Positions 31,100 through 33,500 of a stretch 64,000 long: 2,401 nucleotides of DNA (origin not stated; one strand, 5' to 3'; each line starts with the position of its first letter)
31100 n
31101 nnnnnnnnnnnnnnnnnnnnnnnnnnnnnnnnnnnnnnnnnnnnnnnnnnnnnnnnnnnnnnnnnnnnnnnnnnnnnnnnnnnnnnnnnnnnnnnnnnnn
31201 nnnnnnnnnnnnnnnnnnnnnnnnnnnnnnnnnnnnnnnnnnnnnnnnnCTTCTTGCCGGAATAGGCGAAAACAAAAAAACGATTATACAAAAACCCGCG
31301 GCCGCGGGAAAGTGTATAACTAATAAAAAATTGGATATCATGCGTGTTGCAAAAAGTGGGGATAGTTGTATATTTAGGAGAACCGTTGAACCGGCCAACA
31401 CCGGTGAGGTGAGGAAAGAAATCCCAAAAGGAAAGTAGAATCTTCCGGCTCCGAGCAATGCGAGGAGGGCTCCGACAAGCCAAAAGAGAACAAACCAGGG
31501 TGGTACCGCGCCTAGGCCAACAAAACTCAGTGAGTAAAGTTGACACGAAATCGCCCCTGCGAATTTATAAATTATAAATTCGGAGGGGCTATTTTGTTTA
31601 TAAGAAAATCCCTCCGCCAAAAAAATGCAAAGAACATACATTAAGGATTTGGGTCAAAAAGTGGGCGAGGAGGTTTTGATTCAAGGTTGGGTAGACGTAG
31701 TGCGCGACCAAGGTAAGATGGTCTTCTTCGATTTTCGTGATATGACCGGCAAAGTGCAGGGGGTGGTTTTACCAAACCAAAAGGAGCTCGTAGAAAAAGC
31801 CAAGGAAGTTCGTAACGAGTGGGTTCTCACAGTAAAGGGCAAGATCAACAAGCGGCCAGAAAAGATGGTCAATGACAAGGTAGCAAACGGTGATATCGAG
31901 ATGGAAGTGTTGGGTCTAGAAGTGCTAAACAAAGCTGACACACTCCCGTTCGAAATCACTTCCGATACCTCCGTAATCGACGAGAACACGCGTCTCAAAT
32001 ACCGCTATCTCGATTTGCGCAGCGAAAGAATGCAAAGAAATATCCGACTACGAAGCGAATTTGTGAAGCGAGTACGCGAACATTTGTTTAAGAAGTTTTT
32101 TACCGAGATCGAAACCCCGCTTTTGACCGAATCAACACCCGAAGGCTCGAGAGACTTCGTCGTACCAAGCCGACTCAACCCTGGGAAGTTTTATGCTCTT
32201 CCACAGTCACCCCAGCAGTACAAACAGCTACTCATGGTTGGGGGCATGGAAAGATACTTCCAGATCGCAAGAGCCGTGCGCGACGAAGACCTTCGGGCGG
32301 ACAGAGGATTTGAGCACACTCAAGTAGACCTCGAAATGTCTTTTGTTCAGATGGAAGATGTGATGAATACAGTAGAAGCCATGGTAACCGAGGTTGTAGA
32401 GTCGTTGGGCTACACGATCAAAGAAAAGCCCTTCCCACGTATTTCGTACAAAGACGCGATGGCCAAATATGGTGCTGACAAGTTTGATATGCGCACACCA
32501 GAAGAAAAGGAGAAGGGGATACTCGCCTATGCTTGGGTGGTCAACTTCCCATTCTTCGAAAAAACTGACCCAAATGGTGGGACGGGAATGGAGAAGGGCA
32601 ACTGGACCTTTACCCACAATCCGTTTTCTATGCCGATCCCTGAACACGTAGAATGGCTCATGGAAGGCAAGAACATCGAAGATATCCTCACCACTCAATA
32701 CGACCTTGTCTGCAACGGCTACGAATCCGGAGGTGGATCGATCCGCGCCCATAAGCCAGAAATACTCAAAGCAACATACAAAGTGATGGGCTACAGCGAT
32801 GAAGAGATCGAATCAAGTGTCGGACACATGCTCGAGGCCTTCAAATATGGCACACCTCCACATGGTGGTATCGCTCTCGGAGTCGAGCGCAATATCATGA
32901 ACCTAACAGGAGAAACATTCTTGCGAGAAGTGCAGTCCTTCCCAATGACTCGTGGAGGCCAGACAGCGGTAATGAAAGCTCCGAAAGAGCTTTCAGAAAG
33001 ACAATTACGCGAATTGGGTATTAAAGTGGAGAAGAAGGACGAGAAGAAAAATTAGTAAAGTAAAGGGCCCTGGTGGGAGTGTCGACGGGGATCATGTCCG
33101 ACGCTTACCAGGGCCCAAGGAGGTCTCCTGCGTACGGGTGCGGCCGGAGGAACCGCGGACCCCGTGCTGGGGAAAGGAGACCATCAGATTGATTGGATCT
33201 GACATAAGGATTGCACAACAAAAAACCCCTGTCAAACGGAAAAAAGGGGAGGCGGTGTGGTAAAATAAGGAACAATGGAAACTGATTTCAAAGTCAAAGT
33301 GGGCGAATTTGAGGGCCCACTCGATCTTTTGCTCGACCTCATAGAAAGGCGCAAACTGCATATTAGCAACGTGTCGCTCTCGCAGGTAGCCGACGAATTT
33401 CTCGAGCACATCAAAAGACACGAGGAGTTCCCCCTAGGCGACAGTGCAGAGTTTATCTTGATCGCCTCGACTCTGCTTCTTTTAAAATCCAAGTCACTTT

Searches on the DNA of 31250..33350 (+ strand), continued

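Call 56: search_rna_families(source=window, start=31250, end=31640, threshold=evalue, max_evalue=1, show_alignments=1)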
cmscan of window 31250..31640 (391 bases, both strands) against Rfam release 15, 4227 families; matches with E-value up to 1: 4.
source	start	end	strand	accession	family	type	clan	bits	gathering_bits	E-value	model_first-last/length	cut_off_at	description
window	31284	31349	+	RF02068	STnc480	Gene; sRNA;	-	25.6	72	0.12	1-72/72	no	Enterobacterial sRNA STnc480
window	31545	31597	+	RF04172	MIR8675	Gene; miRNA;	-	20.6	90.8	0.21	21-76/95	no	MIR8675 microRNA precursor family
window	31553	31591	+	RF03709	MIR1878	Gene; miRNA;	-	19.6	70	0.41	1-100/100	no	MIR1878 microRNA precursor family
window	31377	31561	+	RF00230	T-box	Cis-reg; leader;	-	17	93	0.11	1-219/219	no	T-box leader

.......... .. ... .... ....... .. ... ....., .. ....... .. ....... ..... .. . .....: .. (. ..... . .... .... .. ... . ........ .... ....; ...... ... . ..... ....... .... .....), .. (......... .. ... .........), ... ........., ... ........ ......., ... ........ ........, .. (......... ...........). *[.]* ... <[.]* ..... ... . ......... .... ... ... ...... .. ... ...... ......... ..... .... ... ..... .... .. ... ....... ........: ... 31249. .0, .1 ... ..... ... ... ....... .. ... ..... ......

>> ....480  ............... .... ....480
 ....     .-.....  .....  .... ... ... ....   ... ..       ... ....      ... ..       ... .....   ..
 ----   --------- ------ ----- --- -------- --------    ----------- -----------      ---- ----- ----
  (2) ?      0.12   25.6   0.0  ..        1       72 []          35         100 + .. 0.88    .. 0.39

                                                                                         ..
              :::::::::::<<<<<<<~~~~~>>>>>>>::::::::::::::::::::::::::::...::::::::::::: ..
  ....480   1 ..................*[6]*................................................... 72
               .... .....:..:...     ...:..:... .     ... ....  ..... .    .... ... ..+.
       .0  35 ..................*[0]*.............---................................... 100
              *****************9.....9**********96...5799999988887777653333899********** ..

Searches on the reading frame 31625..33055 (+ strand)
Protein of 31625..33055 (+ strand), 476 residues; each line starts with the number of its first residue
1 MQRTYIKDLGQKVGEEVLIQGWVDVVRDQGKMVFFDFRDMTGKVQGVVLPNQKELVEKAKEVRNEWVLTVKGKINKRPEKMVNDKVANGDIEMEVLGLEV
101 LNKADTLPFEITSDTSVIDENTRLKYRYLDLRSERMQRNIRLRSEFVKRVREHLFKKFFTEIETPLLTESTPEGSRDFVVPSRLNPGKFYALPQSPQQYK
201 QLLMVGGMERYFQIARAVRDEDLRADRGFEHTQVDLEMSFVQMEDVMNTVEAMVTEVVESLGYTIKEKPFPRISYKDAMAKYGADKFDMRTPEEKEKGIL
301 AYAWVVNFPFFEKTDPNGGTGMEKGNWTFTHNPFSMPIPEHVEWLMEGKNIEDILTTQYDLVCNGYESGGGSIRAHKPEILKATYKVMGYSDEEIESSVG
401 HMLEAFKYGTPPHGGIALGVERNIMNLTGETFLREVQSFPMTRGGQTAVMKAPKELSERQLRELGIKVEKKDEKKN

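Call 10: search_protein_families(library=pfam, proteins=[window:31625-33055:+])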
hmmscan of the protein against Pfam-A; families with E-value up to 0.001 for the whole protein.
window:31625-33055:+ (476 aa): 2 families
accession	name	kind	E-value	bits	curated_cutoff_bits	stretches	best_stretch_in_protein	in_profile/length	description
PF00152.25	tRNA-synt_2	-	1.7e-104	349.6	25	1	119-442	1-307/308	tRNA synthetases class II (D, K and N)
PF01336.31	tRNA_anti-codon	-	6.1e-15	55.4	27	1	17-101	1-75/75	OB-fold nucleic acid binding domain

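Call 13: find_encoding_contigs(protein=window:31625-33055:+, flank=3000, max_places=6)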
Protein window:31625-33055:+ (476 aa): 2 contigs read that carry it; 2 places shown.
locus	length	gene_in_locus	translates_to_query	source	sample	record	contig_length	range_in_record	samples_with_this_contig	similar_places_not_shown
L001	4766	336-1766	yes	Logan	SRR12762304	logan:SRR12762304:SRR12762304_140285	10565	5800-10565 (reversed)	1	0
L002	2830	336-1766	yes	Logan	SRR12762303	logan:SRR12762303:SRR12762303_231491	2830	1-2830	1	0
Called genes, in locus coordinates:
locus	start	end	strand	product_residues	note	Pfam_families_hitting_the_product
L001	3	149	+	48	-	?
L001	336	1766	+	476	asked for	PF01336:tRNA_anti-codon, PF00152:tRNA-synt_2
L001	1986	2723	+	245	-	PF02616:SMC_ScpA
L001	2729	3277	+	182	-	PF04079:SMC_ScpB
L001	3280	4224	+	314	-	PF00768:Peptidase_S11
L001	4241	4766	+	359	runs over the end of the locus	PF00953:Glycos_transf_4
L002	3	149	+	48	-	?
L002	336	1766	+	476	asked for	PF01336:tRNA_anti-codon, PF00152:tRNA-synt_2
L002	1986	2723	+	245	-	PF02616:SMC_ScpA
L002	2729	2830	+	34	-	?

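Call 14: find_related_loci(query=window:31625-33055:+, collection=genome_contigs, flank=3000)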
Query window:31625-33055:+ (476 aa) in genome_contigs; peptide patterns used: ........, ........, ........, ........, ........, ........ (x = any residue, [..] = any of these).
600 stretches matched a pattern (row limit reached: there are more); 592 encode a relative of the query (tblastn E <= 1e-3); the best 80 are kept; 80 distinct loci.
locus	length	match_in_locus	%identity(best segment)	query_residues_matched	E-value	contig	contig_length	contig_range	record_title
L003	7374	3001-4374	74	1-466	0e+0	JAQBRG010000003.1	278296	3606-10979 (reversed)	MAG: Parcubacteria group bacterium isolate RYN_393 scaffold_77704, whole genome shotgun sequence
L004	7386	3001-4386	72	1-471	0e+0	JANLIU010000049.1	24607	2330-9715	MAG: Candidatus Parcubacteria bacterium isolate S40-23 k99_335770, whole genome shotgun sequence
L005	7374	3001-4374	71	1-465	0e+0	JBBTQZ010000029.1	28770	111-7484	MAG: Patescibacteria group bacterium isolate H41-bin075_1 H41_bin075_1_000000000029, whole genome shotgun sequence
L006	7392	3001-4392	72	3-475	0e+0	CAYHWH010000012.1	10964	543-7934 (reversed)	MAG TPA_asm: uncultured Candidatus Saccharibacteria bacterium isolate ERP119705_co16_95 genome assembly, contig: NODE_47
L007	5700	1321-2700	70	2-471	0e+0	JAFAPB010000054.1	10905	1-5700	MAG: Candidatus Kaiserbacteria bacterium isolate CP_BM_ER_27 BM_ER_k147_8209441, whole genome shotgun sequence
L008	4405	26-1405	70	1-469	0e+0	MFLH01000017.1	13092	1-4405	MAG: Candidatus Kaiserbacteria bacterium RIFCSPHIGHO2_02_FULL_54_11b rifcsphigho2_02_scaffold_16593, whole genome shotgu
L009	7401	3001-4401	70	1-474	0e+0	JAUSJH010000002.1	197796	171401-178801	MAG: bacterium isolate E14_metabat.bin.296 E14_k141_942604, whole genome shotgun sequence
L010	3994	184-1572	65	1-471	0e+0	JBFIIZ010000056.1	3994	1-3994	MAG: Candidatus Paceibacteria bacterium isolate Mix_sand11.2021.09.Z.68 k141_572811_length_3994_cov_5.0000, whole genome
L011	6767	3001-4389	65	2-473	0e+0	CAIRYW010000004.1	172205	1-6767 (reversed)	uncultured bacterium isolate AlinenLipids_bin-2449 genome assembly, contig: bin-2449:04/29, whole genome shotgun sequenc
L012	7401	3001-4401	65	2-476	0e+0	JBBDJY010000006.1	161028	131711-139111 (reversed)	MAG: Candidatus Paceibacterota bacterium isolate LejiaA_44_14 Lejia_A_161_length_161028_cov_8, whole genome shotgun sequ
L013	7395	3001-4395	64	3-475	0e+0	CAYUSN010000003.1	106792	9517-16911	MAG TPA_asm: uncultured Candidatus Saccharibacteria bacterium isolate SRP323723_co1_13 genome assembly, contig: NODE_160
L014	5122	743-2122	68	1-468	0e+0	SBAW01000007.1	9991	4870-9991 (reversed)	MAG: bacterium isolate Bin_17_1 Hy_contig17374, whole genome shotgun sequence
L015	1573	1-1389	64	6-470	0e+0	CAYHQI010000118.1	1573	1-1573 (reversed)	MAG TPA_asm: uncultured Candidatus Saccharibacteria bacterium isolate ERP119705_co15_11 genome assembly, contig: NODE_13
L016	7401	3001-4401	63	1-471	0e+0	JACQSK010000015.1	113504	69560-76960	MAG: Candidatus Uhrbacteria bacterium isolate NC_groundwater_1383_Ag_S-0.2um_59_539 S_p2_S4_coassembly_k141_1803792, who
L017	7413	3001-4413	60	1-468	0e+0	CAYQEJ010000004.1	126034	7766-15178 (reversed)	MAG TPA_asm: uncultured Gammaproteobacteria bacterium isolate SRP278252_co2_88 genome assembly, contig: NODE_181_length_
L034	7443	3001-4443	87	1-473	0e+0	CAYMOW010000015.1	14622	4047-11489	MAG TPA_asm: uncultured Candidatus Saccharibacteria bacterium isolate SRP329715_co1_140 genome assembly, contig: NODE_62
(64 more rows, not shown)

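Call 32: find_related_loci(query=window:31625-33055:+, collection=metagenome_contigs, flank=2500)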
Query window:31625-33055:+ (476 aa) in metagenome_contigs; peptide patterns used: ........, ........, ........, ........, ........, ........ (x = any residue, [..] = any of these).
600 stretches matched a pattern (row limit reached: there are more); 572 encode a relative of the query (tblastn E <= 1e-3); the best 80 are kept; 80 distinct loci.
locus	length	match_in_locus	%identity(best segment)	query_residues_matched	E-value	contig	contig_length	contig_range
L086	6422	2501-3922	85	1-473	0e+0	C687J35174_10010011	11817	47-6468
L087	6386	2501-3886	75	1-471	0e+0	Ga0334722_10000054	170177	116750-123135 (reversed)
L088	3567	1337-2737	70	1-476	0e+0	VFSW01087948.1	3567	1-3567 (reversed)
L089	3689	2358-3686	75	3-454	0e+0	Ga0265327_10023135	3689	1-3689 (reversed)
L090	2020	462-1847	70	3-473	0e+0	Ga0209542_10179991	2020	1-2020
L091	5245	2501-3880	70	1-469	0e+0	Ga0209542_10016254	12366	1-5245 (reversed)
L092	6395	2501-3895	68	1-474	0e+0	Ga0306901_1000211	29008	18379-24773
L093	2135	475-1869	66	1-474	0e+0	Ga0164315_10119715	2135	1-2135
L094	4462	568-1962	66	1-474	0e+0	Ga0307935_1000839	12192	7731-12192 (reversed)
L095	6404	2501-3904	66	1-470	0e+0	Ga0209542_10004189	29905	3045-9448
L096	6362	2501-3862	67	3-465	0e+0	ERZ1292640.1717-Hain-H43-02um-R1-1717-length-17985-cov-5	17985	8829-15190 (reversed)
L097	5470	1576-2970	64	3-476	0e+0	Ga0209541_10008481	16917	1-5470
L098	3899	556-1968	60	3-470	0e+0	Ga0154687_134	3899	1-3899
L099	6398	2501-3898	59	1-471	0e+0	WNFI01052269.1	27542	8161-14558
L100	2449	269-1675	58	1-476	0e+0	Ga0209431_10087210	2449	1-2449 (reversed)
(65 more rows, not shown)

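Call 34: find_homologous_proteins(query=window:31625-33055:+, max_evalue=1e-100)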
Query window:31625-33055:+ (476 aa): 7981 proteins with E <= 1e-100 among 8000 candidates; the best 120 are listed.
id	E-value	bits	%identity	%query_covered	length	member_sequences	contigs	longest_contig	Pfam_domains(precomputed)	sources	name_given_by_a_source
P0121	0.0e+0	1077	100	100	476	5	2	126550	PF01336.32,PF00152.26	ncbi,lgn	-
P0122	1.2e-296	1001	92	100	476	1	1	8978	PF01336.32,PF00152.26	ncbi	-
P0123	7.1e-294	992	91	100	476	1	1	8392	PF01336.32,PF00152.26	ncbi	-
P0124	8.8e-293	989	91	100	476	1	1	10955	PF01336.32,PF00152.26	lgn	-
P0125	2.8e-282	954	87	99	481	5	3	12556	PF01336.32,PF00152.26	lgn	-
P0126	1.7e-281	951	87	99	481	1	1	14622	PF01336.32,PF00152.26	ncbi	-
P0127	2.1e-280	948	86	100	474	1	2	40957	PF01336.32,PF00152.26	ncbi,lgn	-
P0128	5.5e-279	943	86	99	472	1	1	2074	PF01336.32,PF00152.26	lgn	-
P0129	1.2e-274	929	85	98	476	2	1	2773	PF01336.32,PF00152.26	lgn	-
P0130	3.6e-272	921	83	99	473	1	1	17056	PF01336.32,PF00152.26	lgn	-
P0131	3.9e-272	921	85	99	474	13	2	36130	PF01336.32,PF00152.26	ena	-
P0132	1.3e-271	919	84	99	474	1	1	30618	PF01336.32,PF00152.26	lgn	-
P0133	1.5e-270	915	82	99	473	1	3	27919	PF01336.32,PF00152.26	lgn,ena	-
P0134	4.4e-270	914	84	99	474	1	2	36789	PF01336.32,PF00152.26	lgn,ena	-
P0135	2.1e-268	908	84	99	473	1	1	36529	PF01336.32,PF00152.26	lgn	-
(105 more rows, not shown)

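Call 36: find_encoding_contigs(protein=P0122, flank=3000, max_places=2)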
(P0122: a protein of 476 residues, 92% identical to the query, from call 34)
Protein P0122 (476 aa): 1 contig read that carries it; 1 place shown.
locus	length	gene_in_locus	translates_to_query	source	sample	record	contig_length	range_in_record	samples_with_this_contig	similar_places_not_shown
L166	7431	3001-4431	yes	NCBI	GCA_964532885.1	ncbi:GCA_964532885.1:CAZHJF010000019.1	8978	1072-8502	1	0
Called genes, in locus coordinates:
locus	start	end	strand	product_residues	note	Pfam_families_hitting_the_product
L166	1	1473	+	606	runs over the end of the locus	PF00005:ABC_tran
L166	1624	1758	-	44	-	-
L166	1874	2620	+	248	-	PF03848:TehB (weak), PF13489:Methyltransf_23 (weak), PF05175:MTS (weak), PF13649:Methyltransf_25, PF13847:Methyltransf_31, PF08241:Methyltransf_11 (weak)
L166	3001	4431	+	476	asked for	PF01336:tRNA_anti-codon, PF00152:tRNA-synt_2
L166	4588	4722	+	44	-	-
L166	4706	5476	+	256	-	PF02616:SMC_ScpA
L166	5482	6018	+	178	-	PF04079:SMC_ScpB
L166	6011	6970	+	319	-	PF00768:Peptidase_S11, PF13354:Beta-lactamase2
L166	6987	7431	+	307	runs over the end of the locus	?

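Call 37: find_encoding_contigs(protein=P0123, flank=3000, max_places=2)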
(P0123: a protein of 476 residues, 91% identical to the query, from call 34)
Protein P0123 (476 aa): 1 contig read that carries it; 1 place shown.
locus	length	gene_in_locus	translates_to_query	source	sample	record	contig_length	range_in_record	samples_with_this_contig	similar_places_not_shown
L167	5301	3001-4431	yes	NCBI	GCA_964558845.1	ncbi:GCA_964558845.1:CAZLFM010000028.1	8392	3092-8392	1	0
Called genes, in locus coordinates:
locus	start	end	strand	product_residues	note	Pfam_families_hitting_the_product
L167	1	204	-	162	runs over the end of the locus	-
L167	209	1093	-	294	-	PF13031:DUF3892 (weak), PF07182:DUF1402 (weak)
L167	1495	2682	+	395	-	PF07690:MFS_1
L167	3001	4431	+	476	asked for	PF01336:tRNA_anti-codon, PF00152:tRNA-synt_2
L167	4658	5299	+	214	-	?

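Call 38: find_encoding_contigs(protein=P0125, flank=3000, max_places=3)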
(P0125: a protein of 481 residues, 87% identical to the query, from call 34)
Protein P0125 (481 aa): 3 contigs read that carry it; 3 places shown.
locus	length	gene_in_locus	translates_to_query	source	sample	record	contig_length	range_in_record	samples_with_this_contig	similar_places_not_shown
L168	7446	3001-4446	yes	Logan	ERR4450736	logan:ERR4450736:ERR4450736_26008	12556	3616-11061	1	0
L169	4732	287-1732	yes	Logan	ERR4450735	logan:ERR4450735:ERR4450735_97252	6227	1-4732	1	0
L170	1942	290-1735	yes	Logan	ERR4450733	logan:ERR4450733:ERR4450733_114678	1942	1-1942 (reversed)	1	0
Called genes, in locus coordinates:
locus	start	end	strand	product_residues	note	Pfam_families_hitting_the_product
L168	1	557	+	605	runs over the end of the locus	PF13304:AAA_21 (faint), PF00005:ABC_tran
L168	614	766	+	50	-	-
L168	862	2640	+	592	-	PF00664:ABC_membrane, PF00005:ABC_tran, PF13304:AAA_21 (faint)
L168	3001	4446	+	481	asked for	PF01336:tRNA_anti-codon, PF00152:tRNA-synt_2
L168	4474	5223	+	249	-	PF02616:SMC_ScpA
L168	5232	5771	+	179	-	PF04079:SMC_ScpB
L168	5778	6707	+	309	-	PF00768:Peptidase_S11, PF13354:Beta-lactamase2 (weak)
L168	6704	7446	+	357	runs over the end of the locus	PF00953:Glycos_transf_4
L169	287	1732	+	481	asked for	PF01336:tRNA_anti-codon, PF00152:tRNA-synt_2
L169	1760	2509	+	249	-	PF02616:SMC_ScpA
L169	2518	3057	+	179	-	PF04079:SMC_ScpB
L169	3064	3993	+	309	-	PF00768:Peptidase_S11, PF13354:Beta-lactamase2 (weak)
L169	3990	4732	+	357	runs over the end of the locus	PF00953:Glycos_transf_4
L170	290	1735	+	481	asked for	PF01336:tRNA_anti-codon, PF00152:tRNA-synt_2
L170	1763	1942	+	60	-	?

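Call 39: find_encoding_contigs(protein=P0127, flank=3000, max_places=2)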
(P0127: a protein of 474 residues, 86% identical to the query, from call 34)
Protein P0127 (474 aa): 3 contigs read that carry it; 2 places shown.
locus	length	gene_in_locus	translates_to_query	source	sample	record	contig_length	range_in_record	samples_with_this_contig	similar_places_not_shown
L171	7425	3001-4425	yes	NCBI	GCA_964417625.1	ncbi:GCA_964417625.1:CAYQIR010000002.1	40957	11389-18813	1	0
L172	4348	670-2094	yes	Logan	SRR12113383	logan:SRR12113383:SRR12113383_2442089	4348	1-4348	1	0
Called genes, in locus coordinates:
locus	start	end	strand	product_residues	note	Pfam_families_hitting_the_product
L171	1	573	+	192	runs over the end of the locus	PF00578:AhpC-TSA, PF08534:Redoxin, PF10417:1-cysPrx_C (weak)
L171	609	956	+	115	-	-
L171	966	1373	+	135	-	-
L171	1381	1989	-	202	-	PF01551:Peptidase_M23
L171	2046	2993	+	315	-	PF00579:tRNA-synt_1b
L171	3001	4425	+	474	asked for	PF01336:tRNA_anti-codon, PF00152:tRNA-synt_2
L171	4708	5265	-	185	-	-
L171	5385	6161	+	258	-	PF02616:SMC_ScpA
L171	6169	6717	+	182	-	PF04079:SMC_ScpB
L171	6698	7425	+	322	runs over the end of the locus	PF00768:Peptidase_S11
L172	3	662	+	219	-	?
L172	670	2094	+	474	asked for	PF01336:tRNA_anti-codon, PF00152:tRNA-synt_2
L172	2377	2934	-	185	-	-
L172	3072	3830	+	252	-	PF02616:SMC_ScpA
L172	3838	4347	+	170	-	?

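Call 63: find_encoding_contigs(protein=P0131, flank=2000, max_places=2)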
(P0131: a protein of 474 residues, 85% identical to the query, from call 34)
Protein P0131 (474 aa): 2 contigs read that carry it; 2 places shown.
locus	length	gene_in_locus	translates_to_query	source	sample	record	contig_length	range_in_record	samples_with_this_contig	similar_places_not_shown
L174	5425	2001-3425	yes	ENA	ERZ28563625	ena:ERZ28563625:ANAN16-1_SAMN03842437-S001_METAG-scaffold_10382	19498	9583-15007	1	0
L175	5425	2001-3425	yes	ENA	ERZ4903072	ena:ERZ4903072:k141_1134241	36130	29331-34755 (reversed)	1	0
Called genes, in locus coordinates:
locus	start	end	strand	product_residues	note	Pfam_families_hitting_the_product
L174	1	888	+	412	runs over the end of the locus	-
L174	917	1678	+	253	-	PF00005:ABC_tran, PF02463:SMC_N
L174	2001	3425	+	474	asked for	PF01336:tRNA_anti-codon, PF00152:tRNA-synt_2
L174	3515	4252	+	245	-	PF02616:SMC_ScpA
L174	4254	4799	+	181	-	-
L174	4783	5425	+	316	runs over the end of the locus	PF00768:Peptidase_S11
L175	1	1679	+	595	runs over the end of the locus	PF00664:ABC_membrane, PF00005:ABC_tran, PF02463:SMC_N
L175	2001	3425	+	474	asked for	PF01336:tRNA_anti-codon, PF00152:tRNA-synt_2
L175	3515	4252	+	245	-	PF02616:SMC_ScpA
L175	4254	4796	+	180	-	PF04079:SMC_ScpB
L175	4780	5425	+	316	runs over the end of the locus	PF00768:Peptidase_S11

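Call 64: find_encoding_contigs(protein=P0130, flank=2000, max_places=2)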
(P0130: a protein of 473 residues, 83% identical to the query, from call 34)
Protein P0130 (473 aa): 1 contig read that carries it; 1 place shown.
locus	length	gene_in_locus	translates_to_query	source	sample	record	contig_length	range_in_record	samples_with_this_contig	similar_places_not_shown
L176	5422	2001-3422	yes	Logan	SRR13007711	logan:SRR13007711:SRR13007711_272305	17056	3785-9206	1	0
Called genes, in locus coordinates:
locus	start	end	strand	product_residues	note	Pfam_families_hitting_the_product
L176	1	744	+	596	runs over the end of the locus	PF00664:ABC_membrane, PF00005:ABC_tran, PF02463:SMC_N (weak)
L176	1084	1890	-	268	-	-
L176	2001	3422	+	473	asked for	PF01336:tRNA_anti-codon, PF00152:tRNA-synt_2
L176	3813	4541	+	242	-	PF02616:SMC_ScpA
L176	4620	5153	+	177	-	PF04079:SMC_ScpB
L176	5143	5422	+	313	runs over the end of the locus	PF00768:Peptidase_S11, PF13354:Beta-lactamase2 (faint)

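Call 65: find_encoding_contigs(protein=P0129, flank=2000, max_places=2)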
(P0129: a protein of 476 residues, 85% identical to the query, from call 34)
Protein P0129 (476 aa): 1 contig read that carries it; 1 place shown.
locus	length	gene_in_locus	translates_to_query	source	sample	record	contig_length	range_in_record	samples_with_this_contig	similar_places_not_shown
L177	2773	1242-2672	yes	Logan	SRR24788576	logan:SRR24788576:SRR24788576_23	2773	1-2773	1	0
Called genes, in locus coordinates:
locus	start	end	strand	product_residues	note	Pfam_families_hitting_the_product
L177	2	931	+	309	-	?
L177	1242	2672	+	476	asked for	PF01336:tRNA_anti-codon, PF00152:tRNA-synt_2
